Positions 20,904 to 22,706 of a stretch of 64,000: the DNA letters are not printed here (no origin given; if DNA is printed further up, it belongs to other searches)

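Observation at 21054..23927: FRG-TPR protein followed by a methyltransferase-HNH fusion: possible two-gene conflict module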

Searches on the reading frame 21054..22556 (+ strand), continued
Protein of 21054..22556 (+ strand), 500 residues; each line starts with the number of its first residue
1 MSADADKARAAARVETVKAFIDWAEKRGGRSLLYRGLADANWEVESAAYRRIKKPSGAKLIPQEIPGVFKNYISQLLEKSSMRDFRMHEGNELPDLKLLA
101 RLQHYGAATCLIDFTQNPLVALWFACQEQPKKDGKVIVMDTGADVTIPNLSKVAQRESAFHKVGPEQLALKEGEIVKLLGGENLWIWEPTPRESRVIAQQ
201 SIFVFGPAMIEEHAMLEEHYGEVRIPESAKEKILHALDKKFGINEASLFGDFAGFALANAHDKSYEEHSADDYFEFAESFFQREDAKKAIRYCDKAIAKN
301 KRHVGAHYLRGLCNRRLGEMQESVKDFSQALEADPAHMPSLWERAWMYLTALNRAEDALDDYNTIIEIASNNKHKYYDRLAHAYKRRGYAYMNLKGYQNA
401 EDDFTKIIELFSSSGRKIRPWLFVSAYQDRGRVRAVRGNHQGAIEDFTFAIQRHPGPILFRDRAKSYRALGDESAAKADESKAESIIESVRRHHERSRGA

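Call 44: find_encoding_contigs(protein=P0135, flank=6000, max_places=3)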
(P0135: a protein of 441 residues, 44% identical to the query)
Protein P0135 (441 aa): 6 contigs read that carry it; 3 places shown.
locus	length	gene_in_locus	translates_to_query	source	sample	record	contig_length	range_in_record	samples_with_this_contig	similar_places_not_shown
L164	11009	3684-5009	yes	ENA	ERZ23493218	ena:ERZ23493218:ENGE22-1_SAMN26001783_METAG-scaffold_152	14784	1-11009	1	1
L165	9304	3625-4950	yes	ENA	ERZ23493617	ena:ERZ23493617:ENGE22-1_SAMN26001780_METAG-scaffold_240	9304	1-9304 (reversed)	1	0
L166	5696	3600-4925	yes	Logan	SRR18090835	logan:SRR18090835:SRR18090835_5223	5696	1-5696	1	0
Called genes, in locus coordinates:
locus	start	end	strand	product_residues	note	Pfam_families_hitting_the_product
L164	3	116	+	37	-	?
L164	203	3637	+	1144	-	PF00270:DEAD, PF04851:ResIII, PF00176:SNF2-rel_dom, PF00271:Helicase_C, PF13020:NOV_C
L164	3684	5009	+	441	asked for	PF08867:FRG, PF13424:TPR_12 (faint), PF13414:TPR_11 (faint), PF13428:TPR_14 (faint), PF13432:TPR_16 (faint), PF00515:TPR_1 (weak), PF07719:TPR_2, PF13181:TPR_8 (weak), +1 more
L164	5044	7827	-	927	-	PF04465:DUF499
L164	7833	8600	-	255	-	PF08861:DUF1828, PF08862:DUF1829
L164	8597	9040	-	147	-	PF22398:DUF6978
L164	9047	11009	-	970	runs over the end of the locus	PF06634:DUF1156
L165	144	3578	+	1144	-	PF00270:DEAD, PF04851:ResIII, PF00176:SNF2-rel_dom, PF00271:Helicase_C, PF13020:NOV_C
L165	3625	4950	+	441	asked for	PF08867:FRG, PF13424:TPR_12 (faint), PF13414:TPR_11 (faint), PF13428:TPR_14 (faint), PF13432:TPR_16 (faint), PF00515:TPR_1 (weak), PF07719:TPR_2, PF13181:TPR_8 (weak), +1 more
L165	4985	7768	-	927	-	PF04465:DUF499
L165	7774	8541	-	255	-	PF08861:DUF1828, PF08862:DUF1829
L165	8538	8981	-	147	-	PF22398:DUF6978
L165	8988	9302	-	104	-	?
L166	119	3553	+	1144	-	PF00270:DEAD, PF04851:ResIII, PF00176:SNF2-rel_dom, PF00271:Helicase_C, PF13020:NOV_C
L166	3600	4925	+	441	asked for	PF08867:FRG, PF13424:TPR_12 (faint), PF13414:TPR_11 (faint), PF13428:TPR_14 (faint), PF13432:TPR_16 (faint), PF00515:TPR_1 (weak), PF07719:TPR_2, PF13181:TPR_8 (weak), +1 more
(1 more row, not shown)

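Call 63: predict_structure(alignment_id=A3)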
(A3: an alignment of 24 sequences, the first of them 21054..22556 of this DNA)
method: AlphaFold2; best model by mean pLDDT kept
length: 500 residues; sequences in the alignment: 24
mean_pLDDT: 82.8   pTM: 0.51
mean pLDDT of the five models: 82.8, 81.6, 81.6, 80.1, 79.9
residues with pLDDT >= 90: 228; 70-90: 172; 50-70: 55; < 50: 45
segments of 3 or more residues with pLDDT < 50: 1-9, 55-59, 145-157, 194-196, 253-266
pLDDT, mean of each block of 10 residues (from residue 1): 40 88 83 89 84 57 69 83 71 86 77 89 88 90 52 51 86 81 81 51 84 61 93 94 78 47 54 83 90 88 97 97 98 96 97 97 94 75 96 98 96 73 94 98 98 95 98 98 96 82
secondary structure, 60 per line:
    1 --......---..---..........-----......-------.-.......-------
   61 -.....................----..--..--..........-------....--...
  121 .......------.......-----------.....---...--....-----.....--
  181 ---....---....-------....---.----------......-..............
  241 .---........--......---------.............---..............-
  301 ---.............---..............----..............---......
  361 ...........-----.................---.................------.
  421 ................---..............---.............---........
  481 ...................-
elements in order: H3-8 H17-26 E32-37 H47-53 H62-82 H95-104 E112-115 H118-127 E134-140 H152-156 E160-162 H165-168 H174-178 E184-187 H191-194 E202-205 E220-225 H227-241 H245-252 H255-260 H270-282 H286-299 H304-316 H320-333 H338-351 H355-371 H377-393 H397-413 H420-436 H440-453 H457-469 H473-499

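Call 66: fold_search(model_id=the predicted structure, library=pdb)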
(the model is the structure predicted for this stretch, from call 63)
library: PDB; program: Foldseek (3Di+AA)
matches with E <= 10: 1771; with E <= 0.001: 420
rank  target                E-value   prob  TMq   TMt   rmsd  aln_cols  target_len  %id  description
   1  8chy                  2.8e-09  1.00  0.28  0.44   7.4       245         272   21  Crystal structure of an 8-repeat consensus TPR superhelix with Zinc. (released 2024-02-21)
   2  9qhb                  1.1e-08  1.00  0.29  0.46   7.3       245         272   21  Crystal structure of 16-repeat CTPR protein with eliminated coordination sites (released 2025-10-22)
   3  9qhc_B                5.4e-08  1.00  0.28  0.45   7.5       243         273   21  Crystal structure of 8-repeat CTPR protein with eliminated coordination sites (released 2025-10-22)
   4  9qhc_A                5.7e-08  1.00  0.37  0.63   2.9       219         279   22  Crystal structure of 8-repeat CTPR protein with eliminated coordination sites (released 2025-10-22)
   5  1w3b_B                9.9e-08  1.00  0.37  0.50   8.3       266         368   18  The superhelical TPR domain of O-linked GlcNAc transferase reveals structural similarities to importin alpha. (released 2004-09-09)
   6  6eou                  2.5e-07  1.00  0.30  0.39   9.7       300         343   14  O-GlcNAc transferase TPR domain with the intellectual disability associated mutation L254F (released 2018-05-09)
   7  4r7s                  2.7e-07  1.00  0.34  0.62   3.7       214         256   28  Crystal structure of a tetratricopeptide repeat protein (PARMER_03812) from Parabacteroides merdae ATCC 43184 at 2.39 A  (released 2014-10-01)
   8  8qoy                  4.3e-07  1.00  0.23  0.13   9.2       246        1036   15  Capsular polysaccharide synthesis multienzyme of Actinobacillus Pleuropneumoniae serotype 3 (released 2024-07-03)
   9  5l9u_F                4.9e-07  1.00  0.32  0.34  12.4       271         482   15  Model of human Anaphase-promoting complex/Cyclosome (APC/C-CDH1) with a cross linked Ubiquitin variant-substrate-UBE2C (released 2016-09-14)
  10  2vq2                  5.8e-07  1.00  0.33  0.68   4.4       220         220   16  Crystal structure of PilW, widely conserved type IV pilus biogenesis factor (released 2008-05-27)
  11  1w3b_A                8.9e-07  1.00  0.37  0.47   8.4       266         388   19  The superhelical TPR domain of O-linked GlcNAc transferase reveals structural similarities to importin alpha. (released 2004-09-09)
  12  6q6g_J                8.9e-07  1.00  0.32  0.32  12.2       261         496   16  Cryo-EM structure of the APC/C-Cdc20-Cdk2-cyclinA2-Cks2 complex, the D1 box class (released 2019-09-11)
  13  9gaw_P                1.1e-06  1.00  0.32  0.33  13.2       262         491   16  High-resolution structure of the Anaphase-promoting complex/cyclosome (APC/C) bound to co-activator Cdh1 (released 2024-08-14)
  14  4ui9_F                1.1e-06  1.00  0.33  0.33  12.3       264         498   17  Atomic structure of the human Anaphase-Promoting Complex (released 2015-06-17)
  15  2ho1_B                1.1e-06  1.00  0.33  0.66   4.8       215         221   15  Functional Characterization of Pseudomonas Aeruginosa pilF (released 2006-07-25)
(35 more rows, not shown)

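Call 68: search_protein_families(library=pfam, proteins=[L086:8999-10177:+, L104:1465-2724:+, L108:8178-10856:+, L141:8771-11014:+, L144:1139-3064:+, L155:9581-12553:+, L101:4698-5516:+, L095:4095-4778:+, L117:8658-9776:+, L101:66-2972:+], max_evalue=0.001)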
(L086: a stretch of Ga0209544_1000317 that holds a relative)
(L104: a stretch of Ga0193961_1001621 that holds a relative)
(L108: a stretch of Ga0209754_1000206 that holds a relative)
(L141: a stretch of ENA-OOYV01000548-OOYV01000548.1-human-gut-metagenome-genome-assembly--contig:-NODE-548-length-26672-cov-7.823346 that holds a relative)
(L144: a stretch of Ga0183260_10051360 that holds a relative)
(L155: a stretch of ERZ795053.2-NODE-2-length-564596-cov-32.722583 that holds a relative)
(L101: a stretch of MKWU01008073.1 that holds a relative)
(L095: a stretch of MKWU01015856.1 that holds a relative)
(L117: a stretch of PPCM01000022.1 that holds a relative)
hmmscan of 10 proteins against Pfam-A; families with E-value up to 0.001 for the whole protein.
L086:8999-10177:+ (392 aa): 4 families
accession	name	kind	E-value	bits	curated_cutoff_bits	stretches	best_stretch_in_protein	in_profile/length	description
PF00441.29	Acyl-CoA_dh_1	-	7.2e-34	117.5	22.4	1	237-375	1-139/150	Acyl-CoA dehydrogenase, C-terminal domain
PF02771.21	Acyl-CoA_dh_N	-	4.5e-21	75.8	22.9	1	15-121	5-113/113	Acyl-CoA dehydrogenase, N-terminal domain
PF02770.24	Acyl-CoA_dh_M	-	1.1e-19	70.9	33.3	1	126-223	1-95/97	Acyl-CoA dehydrogenase, middle domain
PF08028.16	Acyl-CoA_dh_2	-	3e-12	47.4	22.7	1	259-368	8-127/134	Acyl-CoA dehydrogenase, C-terminal domain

L104:1465-2724:+ (419 aa): 1 family
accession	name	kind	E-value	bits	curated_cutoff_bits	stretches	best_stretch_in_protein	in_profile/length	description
PF00374.24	NiFeSe_Hases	-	9.3e-44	150.6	25.8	3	229-419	291-508/508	Nickel-dependent hydrogenase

L108:8178-10856:+ (892 aa): 1 family
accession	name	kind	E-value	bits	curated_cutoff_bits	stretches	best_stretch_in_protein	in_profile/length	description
PF04851.21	ResIII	-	7e-05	23.2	22.5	1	139-340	25-162/164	Type III restriction enzyme, res subunit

L141:8771-11014:+ (747 aa): 4 families
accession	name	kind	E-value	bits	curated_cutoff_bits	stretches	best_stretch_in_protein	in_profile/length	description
PF13004.13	BACON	-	2.3e-29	101.6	25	3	70-124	5-61/61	Putative binding domain, N-terminal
PF12799.13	LRR_4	-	9e-18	64.3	27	1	640-677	1-40/44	Leucine Rich repeats (2 copies)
PF19190.6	BACON_2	-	1.2e-15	57.6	25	1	38-123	4-91/94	Viral BACON domain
PF23952.1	LRR_EndoS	-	0.0004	21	27.9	0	540-606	45-115/116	Endo-beta-N-acetylglucosaminidase EndoS LRR domain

L144:1139-3064:+ (642 aa): 0 families

L155:9581-12553:+ (990 aa): 4 families
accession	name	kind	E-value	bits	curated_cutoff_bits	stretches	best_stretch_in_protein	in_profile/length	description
PF07833.16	Cu_amine_oxidN1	-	2.4e-31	108.3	24.2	2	920-986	42-108/108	Copper amine oxidase N-terminal domain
PF13570.13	Beta-prop_ACSF4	-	2.5e-15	57.1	133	1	91-376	30-316/329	Beta-alanine-activating enzyme, beta-propeller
PF13360.13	PQQ_2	-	4.3e-08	33.5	27.6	1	60-156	14-113/233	Outer membrane protein assembly factor BamB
PF18370.7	RGI_lyase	-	0.00032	21.4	27.8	0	719-764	32-79/86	Rhamnogalacturonan I lyases beta-sheet domain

L101:4698-5516:+ (272 aa): 1 family
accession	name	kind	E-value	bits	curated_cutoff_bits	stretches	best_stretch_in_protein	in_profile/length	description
PF01261.30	AP_endonuc_2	-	2e-40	139.5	31.1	1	19-266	1-247/249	Xylose isomerase-like TIM barrel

L095:4095-4778:+ (227 aa): 1 family
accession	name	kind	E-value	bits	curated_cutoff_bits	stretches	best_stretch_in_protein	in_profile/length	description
PF08867.16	FRG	-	4.2e-13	50.5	25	1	26-111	2-88/94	FRG domain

L117:8658-9776:+ (372 aa): 0 families

L101:66-2972:+ (968 aa): 2 families
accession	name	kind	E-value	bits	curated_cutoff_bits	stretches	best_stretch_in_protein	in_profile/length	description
PF18135.7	Type_ISP_C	-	1.3e-71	241.9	25.9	1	567-909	1-342/342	Type ISP C-terminal specificity domain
PF02384.22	N6_Mtase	-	3.1e-08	33.8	20.4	1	158-344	9-143/311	N-6 DNA Methylase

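Call 71: search_protein_families(library=pfam, alignment_id=A5, max_evalue=0.0001)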
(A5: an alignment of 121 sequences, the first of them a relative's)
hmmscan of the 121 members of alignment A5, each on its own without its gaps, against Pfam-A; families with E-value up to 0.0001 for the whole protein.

A. member 1, L083:3473-4585:+ (370 aa): 1 family
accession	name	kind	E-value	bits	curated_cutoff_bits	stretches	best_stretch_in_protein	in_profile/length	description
PF13289.12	SIR2_2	-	8.1e-12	45.9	24.5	1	157-296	3-111/141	SIR2-like domain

B. families by the number of members that match (of 121 scanned): 141 families (the first 25 are shown)
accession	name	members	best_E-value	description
PF00155.27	Aminotran_1_2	4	3.6e-60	Aminotransferase class I and II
PF01053.26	Cys_Met_Meta_PP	3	1.3e-91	Cys/Met metabolism PLP-dependent enzyme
PF01041.23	DegT_DnrJ_EryC1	2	4.4e-88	DegT/DnrJ/EryC1/StrS aminotransferase family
PF13561.12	adh_short_C2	2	1e-62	Enoyl-(Acyl carrier protein) reductase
PF00106.31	adh_short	2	7.3e-51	short chain dehydrogenase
PF19289.4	PmbA_TldD_3rd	2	2e-47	PmbA/TldA metallopeptidase C-terminal domain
PF01555.25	N6_N4_Mtase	2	2.7e-43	DNA methylase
PF05685.18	Uma2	2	1.1e-35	Putative restriction endonuclease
PF13360.13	PQQ_2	2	6.8e-35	Outer membrane protein assembly factor BamB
PF13570.13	Beta-prop_ACSF4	2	6e-33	Beta-alanine-activating enzyme, beta-propeller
PF07833.16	Cu_amine_oxidN1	2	2.4e-31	Copper amine oxidase N-terminal domain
PF13289.12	SIR2_2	2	9.7e-23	SIR2-like domain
PF12833.13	HTH_18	2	2.5e-19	Helix-turn-helix domain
PF08659.16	KR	2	5.5e-13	KR domain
PF02384.22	N6_Mtase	2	1.6e-12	N-6 DNA Methylase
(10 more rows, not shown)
